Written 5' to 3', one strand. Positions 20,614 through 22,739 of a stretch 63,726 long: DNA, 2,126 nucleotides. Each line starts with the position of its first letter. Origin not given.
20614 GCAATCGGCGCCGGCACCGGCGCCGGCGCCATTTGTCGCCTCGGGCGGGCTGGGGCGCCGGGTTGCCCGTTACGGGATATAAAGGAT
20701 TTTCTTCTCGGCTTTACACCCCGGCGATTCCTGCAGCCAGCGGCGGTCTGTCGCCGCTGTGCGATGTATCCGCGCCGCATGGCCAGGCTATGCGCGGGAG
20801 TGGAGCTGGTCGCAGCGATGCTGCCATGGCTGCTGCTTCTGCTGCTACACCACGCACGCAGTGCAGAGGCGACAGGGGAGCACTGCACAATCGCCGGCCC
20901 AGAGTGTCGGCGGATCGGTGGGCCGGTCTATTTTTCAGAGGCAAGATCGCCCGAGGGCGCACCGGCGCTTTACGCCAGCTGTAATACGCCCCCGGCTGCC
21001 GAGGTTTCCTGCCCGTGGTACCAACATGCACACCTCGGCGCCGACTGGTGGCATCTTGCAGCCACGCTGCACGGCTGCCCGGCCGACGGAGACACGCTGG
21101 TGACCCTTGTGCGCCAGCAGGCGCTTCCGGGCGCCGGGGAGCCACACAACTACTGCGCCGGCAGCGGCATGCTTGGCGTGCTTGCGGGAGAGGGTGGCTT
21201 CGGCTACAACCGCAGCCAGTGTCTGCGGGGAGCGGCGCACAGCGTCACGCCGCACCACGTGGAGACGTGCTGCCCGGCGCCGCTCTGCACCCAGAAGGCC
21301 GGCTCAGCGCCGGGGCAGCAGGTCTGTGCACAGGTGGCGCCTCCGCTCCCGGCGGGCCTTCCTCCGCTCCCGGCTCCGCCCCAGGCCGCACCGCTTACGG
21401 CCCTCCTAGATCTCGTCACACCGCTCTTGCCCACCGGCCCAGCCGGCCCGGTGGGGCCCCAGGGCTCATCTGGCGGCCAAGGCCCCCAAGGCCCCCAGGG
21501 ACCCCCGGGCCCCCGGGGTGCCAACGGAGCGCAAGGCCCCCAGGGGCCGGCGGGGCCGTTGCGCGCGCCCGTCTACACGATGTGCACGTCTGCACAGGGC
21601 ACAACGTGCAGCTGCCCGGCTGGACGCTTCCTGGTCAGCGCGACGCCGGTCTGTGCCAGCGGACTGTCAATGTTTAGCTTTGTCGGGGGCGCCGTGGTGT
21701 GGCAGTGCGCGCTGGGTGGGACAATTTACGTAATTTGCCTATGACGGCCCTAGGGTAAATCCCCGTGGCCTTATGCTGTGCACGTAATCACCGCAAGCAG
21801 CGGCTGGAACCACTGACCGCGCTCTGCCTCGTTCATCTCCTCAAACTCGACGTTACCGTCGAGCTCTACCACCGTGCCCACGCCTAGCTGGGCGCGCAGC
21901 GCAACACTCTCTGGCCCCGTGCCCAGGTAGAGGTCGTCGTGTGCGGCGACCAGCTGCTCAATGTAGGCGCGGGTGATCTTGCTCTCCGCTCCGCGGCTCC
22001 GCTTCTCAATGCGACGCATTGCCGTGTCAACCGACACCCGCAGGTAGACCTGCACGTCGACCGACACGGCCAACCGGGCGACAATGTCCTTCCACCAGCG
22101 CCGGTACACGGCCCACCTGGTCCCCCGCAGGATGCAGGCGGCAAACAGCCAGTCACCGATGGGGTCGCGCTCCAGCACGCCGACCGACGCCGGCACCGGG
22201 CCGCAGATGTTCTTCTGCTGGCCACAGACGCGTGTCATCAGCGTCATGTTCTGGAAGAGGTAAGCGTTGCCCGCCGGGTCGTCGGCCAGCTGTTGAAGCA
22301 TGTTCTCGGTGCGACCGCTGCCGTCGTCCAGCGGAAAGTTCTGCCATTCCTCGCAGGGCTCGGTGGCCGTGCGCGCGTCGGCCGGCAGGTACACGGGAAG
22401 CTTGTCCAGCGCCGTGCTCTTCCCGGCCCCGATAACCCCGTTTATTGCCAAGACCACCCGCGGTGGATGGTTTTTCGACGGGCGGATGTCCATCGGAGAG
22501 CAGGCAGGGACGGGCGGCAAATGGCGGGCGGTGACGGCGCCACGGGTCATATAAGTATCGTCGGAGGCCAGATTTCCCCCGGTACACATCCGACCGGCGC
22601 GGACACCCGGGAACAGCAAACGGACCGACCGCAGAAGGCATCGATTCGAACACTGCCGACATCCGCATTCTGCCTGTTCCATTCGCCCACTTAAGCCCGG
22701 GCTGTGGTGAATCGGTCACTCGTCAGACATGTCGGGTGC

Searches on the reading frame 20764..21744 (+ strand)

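Call 37: search_protein_families(library=pfam, proteins=[window:20764-21744:+], max_evalue=0.01)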
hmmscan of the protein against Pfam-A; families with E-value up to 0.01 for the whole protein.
window:20764-21744:+ (326 aa): 1 family
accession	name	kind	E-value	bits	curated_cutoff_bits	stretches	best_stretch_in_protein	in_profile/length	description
PF01391.23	Collagen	-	6.9e-06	26.2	27.2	1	225-264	7-46/60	Collagen triple helix repeat (20 copies)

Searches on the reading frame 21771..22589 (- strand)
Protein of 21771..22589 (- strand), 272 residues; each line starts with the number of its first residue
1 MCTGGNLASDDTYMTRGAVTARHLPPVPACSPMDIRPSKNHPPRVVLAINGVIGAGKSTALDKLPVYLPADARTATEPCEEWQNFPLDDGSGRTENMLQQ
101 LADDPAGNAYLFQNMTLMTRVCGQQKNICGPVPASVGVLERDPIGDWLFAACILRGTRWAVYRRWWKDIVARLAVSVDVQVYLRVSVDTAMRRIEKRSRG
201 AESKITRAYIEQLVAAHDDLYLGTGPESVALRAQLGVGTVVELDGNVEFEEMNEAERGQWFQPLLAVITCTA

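Call 37: search_protein_families(library=pfam, proteins=[window:21771-22589:-], max_evalue=0.01)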
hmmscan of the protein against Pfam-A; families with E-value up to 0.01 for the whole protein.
window:21771-22589:- (272 aa): 3 families
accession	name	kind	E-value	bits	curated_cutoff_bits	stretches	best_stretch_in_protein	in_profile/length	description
PF01712.25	dNK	-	1.6e-25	90.5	27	1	47-253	1-188/203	Deoxynucleoside kinase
PF13238.12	AAA_18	-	0.00024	22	29.4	0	153-199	76-113/128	AAA domain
PF13671.12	AAA_33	-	0.00038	21.2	27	0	163-217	85-140/143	AAA domain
